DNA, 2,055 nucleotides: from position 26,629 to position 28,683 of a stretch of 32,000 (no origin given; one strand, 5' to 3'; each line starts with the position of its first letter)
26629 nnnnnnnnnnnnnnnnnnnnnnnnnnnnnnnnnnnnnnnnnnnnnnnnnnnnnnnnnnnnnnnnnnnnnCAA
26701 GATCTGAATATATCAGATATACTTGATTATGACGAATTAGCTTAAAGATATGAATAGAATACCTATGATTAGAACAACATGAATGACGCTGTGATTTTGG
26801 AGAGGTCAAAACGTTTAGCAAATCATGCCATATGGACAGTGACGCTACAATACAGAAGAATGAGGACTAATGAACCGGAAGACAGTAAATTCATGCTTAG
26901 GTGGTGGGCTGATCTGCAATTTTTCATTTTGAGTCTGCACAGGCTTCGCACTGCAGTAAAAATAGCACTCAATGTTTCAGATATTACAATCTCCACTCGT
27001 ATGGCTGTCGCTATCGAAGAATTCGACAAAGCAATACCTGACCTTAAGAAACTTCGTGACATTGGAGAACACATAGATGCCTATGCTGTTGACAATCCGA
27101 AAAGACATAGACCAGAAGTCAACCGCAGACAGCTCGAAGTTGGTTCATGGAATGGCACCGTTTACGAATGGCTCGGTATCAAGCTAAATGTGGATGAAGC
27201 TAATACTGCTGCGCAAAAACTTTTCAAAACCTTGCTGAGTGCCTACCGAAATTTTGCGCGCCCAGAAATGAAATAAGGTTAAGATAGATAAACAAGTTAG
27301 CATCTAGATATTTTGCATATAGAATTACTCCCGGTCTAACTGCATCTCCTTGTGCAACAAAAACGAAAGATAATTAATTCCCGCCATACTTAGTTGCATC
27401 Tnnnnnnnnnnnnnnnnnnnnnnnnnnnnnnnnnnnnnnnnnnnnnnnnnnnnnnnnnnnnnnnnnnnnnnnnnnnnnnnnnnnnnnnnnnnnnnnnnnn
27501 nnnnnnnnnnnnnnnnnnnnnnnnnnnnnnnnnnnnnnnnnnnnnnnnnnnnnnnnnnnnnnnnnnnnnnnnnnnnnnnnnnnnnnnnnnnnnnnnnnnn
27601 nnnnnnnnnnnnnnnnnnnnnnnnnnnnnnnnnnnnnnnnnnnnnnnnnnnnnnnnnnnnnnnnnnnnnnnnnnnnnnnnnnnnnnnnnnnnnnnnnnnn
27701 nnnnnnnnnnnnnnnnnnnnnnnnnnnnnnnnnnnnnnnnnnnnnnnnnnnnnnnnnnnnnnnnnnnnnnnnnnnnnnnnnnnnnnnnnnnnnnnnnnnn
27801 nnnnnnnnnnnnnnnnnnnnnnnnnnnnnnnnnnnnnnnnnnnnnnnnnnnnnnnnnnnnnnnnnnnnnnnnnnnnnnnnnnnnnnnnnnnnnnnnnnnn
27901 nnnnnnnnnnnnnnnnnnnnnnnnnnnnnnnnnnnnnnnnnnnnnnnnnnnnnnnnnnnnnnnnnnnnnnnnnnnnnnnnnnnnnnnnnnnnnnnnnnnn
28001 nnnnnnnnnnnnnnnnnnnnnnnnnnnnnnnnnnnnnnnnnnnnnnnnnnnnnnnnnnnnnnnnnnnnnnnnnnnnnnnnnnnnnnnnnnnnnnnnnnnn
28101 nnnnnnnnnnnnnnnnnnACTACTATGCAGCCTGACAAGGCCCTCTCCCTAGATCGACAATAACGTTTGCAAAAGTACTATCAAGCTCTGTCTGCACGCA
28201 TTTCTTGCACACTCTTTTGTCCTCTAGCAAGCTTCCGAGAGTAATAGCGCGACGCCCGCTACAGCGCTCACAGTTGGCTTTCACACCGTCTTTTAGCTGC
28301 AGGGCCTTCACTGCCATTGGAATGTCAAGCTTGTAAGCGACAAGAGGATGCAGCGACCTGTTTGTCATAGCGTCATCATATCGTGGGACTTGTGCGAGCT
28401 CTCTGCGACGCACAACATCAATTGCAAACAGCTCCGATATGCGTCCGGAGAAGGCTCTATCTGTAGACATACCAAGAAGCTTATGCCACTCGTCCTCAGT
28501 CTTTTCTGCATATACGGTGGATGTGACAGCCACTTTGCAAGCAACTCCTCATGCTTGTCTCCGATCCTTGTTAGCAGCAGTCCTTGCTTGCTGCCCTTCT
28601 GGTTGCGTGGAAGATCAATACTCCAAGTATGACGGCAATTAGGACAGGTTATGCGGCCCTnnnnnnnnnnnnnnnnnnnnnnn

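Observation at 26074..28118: Three consecutive, mutually divergent HEPN-like genes immediately downstream of the R-M pair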

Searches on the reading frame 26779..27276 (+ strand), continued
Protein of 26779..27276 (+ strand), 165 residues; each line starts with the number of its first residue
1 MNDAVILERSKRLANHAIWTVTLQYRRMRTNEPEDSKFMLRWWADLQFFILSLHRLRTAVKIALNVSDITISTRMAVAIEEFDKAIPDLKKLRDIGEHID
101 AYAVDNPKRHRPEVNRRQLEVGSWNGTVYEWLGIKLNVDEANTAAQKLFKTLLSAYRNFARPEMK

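Call 74: search_protein_families(library=pfam, proteins=[L021:2098-5001:+, L024:32-1231:+, L031:2198-3505:+, L020:53-928:+, L029:6510-7172:+, L022:6658-7101:+], max_evalue=0.001)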
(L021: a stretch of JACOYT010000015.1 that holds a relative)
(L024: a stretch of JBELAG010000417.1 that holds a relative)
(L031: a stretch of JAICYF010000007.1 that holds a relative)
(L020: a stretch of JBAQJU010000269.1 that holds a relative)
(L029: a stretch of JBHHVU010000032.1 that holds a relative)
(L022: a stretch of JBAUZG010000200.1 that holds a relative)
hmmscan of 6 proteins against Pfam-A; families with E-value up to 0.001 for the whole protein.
L021:2098-5001:+ (967 aa): 0 families

L024:32-1231:+ (399 aa): 3 families
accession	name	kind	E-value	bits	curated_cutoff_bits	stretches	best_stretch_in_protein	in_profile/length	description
PF13191.12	AAA_16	-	4.3e-08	34.3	32.6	1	25-198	2-151/167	AAA ATPase domain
PF13173.12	AAA_14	-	7.7e-05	23.2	27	0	156-219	50-102/129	AAA domain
PF01637.24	ATPase_2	-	0.00086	19.6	33.2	0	45-183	23-124/225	ATPase domain predominantly from Archaea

L031:2198-3505:+ (435 aa): 2 families
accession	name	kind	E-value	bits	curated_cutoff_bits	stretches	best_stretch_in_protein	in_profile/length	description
PF00872.24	Transposase_mut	-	2e-140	468.5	21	1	36-401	15-378/379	Transposase, Mutator family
PF10551.15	MULE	-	0.00041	21.2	27.6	1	206-283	17-99/99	MULE transposase domain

L020:53-928:+ (291 aa): 7 families
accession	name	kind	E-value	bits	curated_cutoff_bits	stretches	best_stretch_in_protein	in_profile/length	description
PF07724.20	AAA_2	-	6.9e-69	231.6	27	1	6-178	1-166/166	AAA domain (Cdc48 subfamily)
PF10431.15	ClpB_D2-small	-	1.3e-22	80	21.9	1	184-259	1-75/81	C-terminal, D2-small domain, of ClpB protein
PF07728.20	AAA_5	-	2.3e-13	50.8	22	1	11-132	2-125/139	AAA domain (dynein-related subfamily)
PF00004.35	AAA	-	1.5e-09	38.8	21.2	1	12-129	2-109/131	ATPase family associated with various cellular activities (AAA)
PF00158.32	Sigma54_activat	-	2.7e-08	34.1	20.2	1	11-128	25-141/168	Sigma-54 interaction domain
PF13401.12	AAA_22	-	2.7e-05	24.9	27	0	11-105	8-109/130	AAA domain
PF13177.12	DNA_pol3_delta2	-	0.00044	20.7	27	0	6-37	17-48/161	DNA polymerase III, delta subunit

L029:6510-7172:+ (220 aa): 1 family
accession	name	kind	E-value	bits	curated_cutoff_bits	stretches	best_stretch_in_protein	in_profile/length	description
PF01880.24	Desulfoferrodox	-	3.1e-22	79.4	22.2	1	125-213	8-97/98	Desulfoferrodoxin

L022:6658-7101:+ (147 aa): 0 families

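Call 75: search_dna_similar(query=window:26779-27276:+, collection=plasmids, mode=protein, max_evalue=0.001, max_rows=15)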
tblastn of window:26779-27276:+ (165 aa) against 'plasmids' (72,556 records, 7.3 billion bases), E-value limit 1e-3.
No match.

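Call 81: fold_search(model_id=the predicted structure, library=viral)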
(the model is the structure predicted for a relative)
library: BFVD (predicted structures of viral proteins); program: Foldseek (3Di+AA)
matches with E <= 10: 226; with E <= 0.001: 0
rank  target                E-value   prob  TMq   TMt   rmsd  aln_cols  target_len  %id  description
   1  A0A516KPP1            7.4e-03  1.00  0.53  0.53   5.5       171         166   16  (no name in the UniProt tables at hand)
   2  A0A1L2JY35            2.4e-01  0.93  0.40  0.41   8.0       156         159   10  Uncharacterized protein [Aeribacillus phage AP45]
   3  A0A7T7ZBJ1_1          3.2e-01  0.96  0.47  0.11   9.6       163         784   12  (no name in the UniProt tables at hand)
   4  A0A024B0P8            4.1e-01  0.63  0.32  0.43   9.1       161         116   10  Uncharacterized protein [Bacillus phage Evoli]
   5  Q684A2                4.8e-01  0.87  0.40  0.53   7.4       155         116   12  (no name in the UniProt tables at hand)
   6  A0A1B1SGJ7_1          5.3e-01  0.69  0.42  0.09   8.9       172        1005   11  (no name in the UniProt tables at hand)
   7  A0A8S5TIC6            5.6e-01  0.08  0.20  0.15  19.0       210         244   10  Uncharacterized protein [Myoviridae sp. ct9dX1]
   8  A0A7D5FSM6            6.8e-01  0.87  0.44  0.58   7.1       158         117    8  (no name in the UniProt tables at hand)
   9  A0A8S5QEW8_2          7.1e-01  0.85  0.49  0.12   9.1       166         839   10  Putative tail protein (Fragment) [Siphoviridae sp. ctbvd11]
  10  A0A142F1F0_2          7.5e-01  0.16  0.25  0.08  11.9       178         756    8  Putative tail fiber protein [Bacillus phage Shbh1]
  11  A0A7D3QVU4            8.7e-01  0.69  0.43  0.14   7.3       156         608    9  Uncharacterized protein [Fadolivirus FV1/VV64]
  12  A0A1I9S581            8.7e-01  0.63  0.44  0.08   7.4       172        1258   12  (no name in the UniProt tables at hand)
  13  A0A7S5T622            9.2e-01  0.44  0.32  0.22   6.6       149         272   10  (no name in the UniProt tables at hand)
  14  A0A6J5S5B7            9.2e-01  0.20  0.31  0.24  10.7       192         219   12  Uncharacterized protein [uncultured Caudovirales phage]
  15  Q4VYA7                9.2e-01  0.09  0.22  0.15  22.3       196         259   11  (no name in the UniProt tables at hand)
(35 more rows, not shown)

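Call 88: find_encoding_contigs(protein=P0125, flank=3000, max_places=2)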
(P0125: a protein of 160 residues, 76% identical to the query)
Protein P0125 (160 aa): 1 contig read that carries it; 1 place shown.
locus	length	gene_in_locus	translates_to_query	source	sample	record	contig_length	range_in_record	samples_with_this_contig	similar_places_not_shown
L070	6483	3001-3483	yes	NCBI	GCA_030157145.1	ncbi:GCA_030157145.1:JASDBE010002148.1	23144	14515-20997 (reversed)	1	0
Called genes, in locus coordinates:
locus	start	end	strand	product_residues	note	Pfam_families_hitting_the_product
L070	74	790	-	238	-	-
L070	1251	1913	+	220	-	-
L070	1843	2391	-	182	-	-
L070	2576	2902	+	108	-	PF13601:HTH_34 (weak)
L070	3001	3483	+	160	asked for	-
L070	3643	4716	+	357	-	PF13489:Methyltransf_23 (faint), PF08241:Methyltransf_11 (faint), PF08242:Methyltransf_12 (weak), PF13649:Methyltransf_25 (weak)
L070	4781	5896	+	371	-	PF01895:PhoU (faint)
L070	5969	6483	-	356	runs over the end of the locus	PF02086:MethyltransfD12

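Call 89: find_encoding_contigs(protein=P0129, flank=3000, max_places=2)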
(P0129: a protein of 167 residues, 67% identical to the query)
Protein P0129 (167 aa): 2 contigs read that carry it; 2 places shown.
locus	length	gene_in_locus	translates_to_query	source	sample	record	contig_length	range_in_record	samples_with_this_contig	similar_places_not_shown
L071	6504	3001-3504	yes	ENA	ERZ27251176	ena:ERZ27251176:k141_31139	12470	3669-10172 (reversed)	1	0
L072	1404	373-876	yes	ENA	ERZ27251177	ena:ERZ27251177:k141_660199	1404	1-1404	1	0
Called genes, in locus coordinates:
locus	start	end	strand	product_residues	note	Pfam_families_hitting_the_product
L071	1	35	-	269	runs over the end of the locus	PF08843:AbiEii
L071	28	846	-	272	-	-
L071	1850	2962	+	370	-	PF00589:Phage_integrase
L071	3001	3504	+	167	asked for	-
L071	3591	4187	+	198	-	-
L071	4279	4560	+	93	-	-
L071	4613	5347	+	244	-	-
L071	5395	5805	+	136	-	PF14489:QueF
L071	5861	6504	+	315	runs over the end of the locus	PF01702:TGT (weak)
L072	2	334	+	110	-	?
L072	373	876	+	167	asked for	-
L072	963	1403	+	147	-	?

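Call 99: find_encoding_contigs(protein=P0124, flank=3000, max_places=3)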
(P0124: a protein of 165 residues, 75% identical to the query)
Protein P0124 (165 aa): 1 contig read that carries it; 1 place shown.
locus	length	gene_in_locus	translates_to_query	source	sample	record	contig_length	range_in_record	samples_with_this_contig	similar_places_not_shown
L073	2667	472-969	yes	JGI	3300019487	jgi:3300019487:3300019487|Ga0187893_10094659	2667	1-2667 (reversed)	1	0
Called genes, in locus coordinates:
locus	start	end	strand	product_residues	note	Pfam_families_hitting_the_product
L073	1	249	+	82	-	?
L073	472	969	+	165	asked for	-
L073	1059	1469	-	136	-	PF01609:DDE_Tnp_1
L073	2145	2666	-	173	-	?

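Call 100: find_encoding_contigs(protein=P0126, flank=3000, max_places=3)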
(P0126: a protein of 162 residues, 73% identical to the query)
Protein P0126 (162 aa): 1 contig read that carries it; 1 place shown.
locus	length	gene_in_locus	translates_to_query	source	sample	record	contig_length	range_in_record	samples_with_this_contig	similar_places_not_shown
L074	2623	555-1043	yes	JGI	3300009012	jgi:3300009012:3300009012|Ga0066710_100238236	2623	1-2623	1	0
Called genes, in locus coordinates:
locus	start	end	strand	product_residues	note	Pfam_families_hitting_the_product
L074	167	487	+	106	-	-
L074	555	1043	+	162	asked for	-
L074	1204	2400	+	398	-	-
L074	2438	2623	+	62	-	?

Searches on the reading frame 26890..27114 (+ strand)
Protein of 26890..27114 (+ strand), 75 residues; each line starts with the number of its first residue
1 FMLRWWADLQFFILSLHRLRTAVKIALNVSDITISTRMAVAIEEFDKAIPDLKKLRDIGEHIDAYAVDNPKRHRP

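Call 98: search_solved_structures(query=A9, max_evalue=10, show_alignments=5)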
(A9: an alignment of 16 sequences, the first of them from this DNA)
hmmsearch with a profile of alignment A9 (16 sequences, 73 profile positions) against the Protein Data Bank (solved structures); distinct sequences matched with E-value up to 10: 4.
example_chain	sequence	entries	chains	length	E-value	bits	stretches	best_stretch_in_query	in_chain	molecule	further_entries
6o8w_t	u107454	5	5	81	0.052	16.8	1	15-48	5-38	30S ribosomal protein S20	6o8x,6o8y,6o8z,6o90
6w6p_t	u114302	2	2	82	0.052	16.8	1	15-48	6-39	30S ribosomal protein S20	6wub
7nhk_u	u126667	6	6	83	0.054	16.8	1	15-48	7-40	30S ribosomal protein S20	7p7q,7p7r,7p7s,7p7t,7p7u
9cfs_A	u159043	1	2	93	0.31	14.3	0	22-52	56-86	Long regulatory protein rop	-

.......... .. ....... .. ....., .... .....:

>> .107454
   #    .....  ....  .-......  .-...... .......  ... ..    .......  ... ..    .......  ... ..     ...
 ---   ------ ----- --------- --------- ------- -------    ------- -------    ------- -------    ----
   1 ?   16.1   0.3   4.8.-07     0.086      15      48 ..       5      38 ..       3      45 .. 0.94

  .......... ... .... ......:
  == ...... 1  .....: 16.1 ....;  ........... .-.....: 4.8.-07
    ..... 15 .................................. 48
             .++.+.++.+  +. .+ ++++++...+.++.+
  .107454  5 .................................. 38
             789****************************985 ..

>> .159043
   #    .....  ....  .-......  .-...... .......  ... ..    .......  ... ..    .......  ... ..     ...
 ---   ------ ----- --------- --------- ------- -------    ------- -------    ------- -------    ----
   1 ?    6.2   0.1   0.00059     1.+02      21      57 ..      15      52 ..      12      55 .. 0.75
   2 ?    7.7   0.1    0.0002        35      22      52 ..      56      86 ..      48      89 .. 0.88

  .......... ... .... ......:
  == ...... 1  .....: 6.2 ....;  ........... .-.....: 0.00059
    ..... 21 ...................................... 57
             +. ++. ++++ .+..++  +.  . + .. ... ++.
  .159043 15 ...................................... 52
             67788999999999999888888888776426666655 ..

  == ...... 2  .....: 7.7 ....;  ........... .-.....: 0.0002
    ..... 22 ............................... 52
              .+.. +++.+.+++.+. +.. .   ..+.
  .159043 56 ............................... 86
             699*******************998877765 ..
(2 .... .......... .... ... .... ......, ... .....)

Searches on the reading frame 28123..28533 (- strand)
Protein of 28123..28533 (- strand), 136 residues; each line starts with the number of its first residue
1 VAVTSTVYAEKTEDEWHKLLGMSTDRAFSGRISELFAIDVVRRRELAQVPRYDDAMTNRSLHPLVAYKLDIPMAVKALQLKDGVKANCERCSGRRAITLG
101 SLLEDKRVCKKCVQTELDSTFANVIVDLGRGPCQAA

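Call 3: search_protein_families(library=pfam, proteins=[window:28123-28533:-], max_evalue=1)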
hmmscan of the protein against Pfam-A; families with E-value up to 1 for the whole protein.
window:28123-28533:- (136 aa): 1 family
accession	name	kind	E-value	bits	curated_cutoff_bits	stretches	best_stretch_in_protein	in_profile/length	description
PF01363.27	FYVE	-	0.13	12.9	27.8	1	87-115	34-64/67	FYVE zinc finger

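Call 34: search_protein_families(library=phrogs, proteins=[window:28123-28533:-], max_evalue=0.01)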
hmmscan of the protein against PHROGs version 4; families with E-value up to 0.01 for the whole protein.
window:28123-28533:- (136 aa): 0 families
